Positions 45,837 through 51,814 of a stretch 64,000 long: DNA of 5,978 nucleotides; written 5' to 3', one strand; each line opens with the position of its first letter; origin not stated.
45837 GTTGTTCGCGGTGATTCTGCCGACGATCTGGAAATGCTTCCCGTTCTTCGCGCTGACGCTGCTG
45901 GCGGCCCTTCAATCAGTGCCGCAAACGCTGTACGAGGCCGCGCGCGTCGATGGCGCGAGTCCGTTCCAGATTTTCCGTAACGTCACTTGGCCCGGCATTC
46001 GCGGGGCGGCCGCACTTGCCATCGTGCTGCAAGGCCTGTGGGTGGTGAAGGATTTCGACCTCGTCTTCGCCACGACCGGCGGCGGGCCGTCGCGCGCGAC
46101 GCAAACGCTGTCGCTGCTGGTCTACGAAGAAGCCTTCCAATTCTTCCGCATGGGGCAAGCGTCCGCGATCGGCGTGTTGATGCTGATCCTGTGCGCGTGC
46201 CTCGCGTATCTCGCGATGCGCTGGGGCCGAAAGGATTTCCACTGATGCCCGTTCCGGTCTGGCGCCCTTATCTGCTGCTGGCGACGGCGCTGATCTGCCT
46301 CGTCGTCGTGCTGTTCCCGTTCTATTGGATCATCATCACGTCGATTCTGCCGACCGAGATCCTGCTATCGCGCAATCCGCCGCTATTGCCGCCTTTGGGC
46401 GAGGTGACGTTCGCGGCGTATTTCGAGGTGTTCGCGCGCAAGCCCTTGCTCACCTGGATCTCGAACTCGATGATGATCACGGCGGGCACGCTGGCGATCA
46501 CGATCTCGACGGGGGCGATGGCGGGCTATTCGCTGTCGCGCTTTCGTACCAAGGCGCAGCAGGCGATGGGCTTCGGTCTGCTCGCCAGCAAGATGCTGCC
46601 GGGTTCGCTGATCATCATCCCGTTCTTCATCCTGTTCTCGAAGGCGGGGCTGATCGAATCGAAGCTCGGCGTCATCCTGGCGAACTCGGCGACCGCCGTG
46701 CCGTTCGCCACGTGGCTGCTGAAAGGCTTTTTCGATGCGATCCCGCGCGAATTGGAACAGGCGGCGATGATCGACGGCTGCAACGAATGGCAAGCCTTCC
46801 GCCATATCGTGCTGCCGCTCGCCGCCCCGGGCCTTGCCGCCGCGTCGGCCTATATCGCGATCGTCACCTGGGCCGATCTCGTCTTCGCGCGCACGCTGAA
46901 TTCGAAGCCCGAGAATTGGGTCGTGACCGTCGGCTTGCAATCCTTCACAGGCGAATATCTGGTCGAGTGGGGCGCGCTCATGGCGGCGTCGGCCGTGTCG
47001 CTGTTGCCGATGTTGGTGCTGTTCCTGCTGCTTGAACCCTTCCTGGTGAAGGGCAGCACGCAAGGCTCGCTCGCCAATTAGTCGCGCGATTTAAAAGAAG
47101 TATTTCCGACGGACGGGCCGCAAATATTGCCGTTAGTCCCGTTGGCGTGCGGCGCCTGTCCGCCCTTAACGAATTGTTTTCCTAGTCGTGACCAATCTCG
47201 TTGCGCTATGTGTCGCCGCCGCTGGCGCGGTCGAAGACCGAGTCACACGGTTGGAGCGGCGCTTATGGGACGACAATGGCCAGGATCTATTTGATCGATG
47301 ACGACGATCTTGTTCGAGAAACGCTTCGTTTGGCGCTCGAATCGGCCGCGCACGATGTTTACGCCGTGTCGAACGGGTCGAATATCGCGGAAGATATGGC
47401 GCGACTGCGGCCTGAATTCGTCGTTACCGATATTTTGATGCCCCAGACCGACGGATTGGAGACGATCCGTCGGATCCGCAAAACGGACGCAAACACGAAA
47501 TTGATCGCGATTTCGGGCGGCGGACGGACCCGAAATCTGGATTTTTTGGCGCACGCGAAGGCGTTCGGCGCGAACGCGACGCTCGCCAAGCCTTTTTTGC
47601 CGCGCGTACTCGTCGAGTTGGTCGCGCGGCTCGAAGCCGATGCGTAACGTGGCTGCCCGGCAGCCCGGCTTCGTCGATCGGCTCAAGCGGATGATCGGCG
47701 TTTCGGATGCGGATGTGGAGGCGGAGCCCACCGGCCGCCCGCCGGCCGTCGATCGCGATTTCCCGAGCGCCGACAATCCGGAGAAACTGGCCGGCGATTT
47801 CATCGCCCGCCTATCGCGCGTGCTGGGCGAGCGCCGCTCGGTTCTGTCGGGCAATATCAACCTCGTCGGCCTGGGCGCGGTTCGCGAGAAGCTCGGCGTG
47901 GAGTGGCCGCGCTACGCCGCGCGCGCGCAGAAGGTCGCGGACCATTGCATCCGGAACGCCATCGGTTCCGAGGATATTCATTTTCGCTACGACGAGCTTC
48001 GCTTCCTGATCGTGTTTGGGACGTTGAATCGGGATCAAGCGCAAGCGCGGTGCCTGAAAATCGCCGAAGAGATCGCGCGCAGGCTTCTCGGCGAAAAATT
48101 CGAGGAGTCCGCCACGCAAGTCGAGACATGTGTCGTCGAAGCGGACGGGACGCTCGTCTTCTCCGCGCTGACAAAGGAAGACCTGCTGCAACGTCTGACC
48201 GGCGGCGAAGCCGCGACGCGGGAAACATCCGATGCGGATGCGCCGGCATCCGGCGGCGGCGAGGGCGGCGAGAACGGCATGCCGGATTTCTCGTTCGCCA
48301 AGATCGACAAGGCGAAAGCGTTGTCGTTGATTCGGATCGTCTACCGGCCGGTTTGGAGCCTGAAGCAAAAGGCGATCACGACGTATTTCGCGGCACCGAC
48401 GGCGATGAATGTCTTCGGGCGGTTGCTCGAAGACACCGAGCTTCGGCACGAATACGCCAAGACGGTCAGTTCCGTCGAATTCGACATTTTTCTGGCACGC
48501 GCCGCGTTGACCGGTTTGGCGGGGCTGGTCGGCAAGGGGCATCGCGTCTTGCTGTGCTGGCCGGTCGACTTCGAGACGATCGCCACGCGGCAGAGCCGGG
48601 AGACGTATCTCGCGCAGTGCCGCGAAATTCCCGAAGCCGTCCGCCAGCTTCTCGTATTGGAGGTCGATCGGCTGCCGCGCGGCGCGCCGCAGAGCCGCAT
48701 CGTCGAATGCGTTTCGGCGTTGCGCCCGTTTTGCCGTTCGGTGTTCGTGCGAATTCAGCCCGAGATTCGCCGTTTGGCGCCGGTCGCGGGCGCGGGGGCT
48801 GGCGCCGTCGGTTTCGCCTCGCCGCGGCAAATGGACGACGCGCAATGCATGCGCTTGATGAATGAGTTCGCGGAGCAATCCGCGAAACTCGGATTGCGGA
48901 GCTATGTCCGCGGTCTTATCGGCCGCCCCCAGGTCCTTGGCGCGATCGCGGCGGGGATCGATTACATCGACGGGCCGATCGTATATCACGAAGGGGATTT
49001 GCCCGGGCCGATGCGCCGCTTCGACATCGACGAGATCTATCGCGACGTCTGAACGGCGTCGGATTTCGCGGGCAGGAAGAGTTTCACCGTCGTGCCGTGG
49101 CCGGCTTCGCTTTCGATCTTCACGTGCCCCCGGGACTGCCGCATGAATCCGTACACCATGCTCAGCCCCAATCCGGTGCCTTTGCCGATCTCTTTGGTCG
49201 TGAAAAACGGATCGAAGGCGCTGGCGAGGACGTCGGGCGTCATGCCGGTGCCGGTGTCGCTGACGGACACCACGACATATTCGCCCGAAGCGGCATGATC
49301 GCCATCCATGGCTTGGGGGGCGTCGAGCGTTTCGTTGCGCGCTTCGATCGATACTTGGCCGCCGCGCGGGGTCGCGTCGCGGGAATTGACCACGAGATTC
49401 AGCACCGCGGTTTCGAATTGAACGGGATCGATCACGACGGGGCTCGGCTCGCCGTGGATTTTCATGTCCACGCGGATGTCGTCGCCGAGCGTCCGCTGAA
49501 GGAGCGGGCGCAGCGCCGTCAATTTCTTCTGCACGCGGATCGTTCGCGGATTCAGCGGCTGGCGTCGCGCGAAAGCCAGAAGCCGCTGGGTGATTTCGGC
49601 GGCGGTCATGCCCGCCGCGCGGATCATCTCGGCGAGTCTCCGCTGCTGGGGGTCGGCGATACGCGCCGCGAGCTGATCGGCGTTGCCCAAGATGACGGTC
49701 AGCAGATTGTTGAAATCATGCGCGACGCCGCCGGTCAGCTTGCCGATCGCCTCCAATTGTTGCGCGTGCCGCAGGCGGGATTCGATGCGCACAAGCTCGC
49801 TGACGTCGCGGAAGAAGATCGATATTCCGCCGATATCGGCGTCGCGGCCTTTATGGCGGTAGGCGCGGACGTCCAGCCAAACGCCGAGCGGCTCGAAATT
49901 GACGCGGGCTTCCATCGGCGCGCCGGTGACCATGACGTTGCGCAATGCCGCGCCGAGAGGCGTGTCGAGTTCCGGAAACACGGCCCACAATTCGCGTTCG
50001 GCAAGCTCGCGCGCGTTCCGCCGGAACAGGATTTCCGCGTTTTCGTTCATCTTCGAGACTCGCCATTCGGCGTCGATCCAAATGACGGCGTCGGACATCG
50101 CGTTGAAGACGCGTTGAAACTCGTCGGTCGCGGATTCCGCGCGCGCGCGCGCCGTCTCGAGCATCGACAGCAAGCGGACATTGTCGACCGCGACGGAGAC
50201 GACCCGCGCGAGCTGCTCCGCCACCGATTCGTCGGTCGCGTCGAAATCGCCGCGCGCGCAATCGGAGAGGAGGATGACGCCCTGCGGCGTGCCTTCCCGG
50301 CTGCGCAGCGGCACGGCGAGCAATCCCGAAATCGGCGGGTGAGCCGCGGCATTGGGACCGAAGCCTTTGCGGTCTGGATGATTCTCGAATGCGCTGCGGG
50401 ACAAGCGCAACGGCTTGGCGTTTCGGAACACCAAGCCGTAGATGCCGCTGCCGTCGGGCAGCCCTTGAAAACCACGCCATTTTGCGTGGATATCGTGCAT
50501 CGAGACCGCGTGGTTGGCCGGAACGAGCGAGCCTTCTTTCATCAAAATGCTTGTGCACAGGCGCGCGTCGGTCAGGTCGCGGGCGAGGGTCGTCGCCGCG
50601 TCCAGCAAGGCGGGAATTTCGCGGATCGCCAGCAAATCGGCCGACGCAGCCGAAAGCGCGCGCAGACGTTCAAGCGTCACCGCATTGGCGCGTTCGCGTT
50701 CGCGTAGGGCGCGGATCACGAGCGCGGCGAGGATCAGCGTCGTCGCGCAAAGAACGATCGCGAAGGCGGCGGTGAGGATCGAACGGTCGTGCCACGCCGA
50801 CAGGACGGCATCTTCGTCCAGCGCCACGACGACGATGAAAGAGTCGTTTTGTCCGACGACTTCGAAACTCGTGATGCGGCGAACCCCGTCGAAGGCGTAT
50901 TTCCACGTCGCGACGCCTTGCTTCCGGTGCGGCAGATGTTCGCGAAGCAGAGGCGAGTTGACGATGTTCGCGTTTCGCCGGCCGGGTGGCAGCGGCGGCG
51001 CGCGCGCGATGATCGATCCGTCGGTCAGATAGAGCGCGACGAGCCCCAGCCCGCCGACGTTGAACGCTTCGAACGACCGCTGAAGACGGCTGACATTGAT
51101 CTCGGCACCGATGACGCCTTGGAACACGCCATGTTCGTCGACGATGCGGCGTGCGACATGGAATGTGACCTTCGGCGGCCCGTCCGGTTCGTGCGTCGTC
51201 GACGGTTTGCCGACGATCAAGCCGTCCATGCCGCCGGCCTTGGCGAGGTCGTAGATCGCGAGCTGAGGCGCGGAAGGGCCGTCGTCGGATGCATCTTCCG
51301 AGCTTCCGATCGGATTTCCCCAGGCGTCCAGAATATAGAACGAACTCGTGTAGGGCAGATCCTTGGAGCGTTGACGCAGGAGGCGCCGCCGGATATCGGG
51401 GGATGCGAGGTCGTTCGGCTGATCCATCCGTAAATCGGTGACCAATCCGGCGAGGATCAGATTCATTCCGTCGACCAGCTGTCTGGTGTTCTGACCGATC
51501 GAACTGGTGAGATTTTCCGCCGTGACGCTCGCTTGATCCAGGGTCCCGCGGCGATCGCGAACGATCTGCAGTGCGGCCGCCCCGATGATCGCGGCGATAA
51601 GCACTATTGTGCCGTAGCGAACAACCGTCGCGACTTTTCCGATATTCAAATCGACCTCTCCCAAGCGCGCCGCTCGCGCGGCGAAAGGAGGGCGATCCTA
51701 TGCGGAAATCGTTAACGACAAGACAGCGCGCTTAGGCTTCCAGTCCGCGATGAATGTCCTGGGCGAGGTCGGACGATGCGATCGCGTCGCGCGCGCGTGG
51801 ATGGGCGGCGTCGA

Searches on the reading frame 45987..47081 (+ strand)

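Call 8: search_protein_families(library=pfam, proteins=[window:45987-47081:+])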
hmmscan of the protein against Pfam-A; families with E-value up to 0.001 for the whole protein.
window:45987-47081:+ (364 aa): 1 family
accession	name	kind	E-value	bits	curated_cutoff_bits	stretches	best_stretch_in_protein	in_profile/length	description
PF00528.27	BPD_transp_1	-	1.4e-15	58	26.4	1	175-348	4-173/184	Binding-protein-dependent transport system inner membrane component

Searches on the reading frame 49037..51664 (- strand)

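Call 8: search_protein_families(library=pfam, proteins=[window:49037-51664:-])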
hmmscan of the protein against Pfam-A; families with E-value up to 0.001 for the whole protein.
window:49037-51664:- (875 aa): 8 families
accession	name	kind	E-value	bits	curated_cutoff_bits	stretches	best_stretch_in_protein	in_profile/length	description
PF02518.31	HATPase_c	-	3.1e-20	73.1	26.4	1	746-867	2-110/111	Histidine kinase-, DNA gyrase B-, and HSP90-like ATPase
PF13185.12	GAF_2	-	1.7e-13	51.4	28.6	1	350-494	4-136/136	GAF domain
PF08448.16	PAS_4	-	4.3e-09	37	23.1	1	520-626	1-110/110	PAS fold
PF02743.24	dCache_1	-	7.7e-09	35.9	45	1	43-268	5-228/240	Cache domain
PF22588.2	dCache_1_like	-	1.1e-08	35.5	27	1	194-273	4-82/89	Histidine kinase sensor domain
PF01590.32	GAF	-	5.3e-08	33.9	22.4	1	352-493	4-133/133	GAF domain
PF00512.31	HisKA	-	5.7e-08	33.1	26.9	1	641-702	3-64/66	His Kinase A (phospho-acceptor) domain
PF13492.12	GAF_3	-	6.3e-05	23.8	27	1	443-495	78-129/129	GAF domain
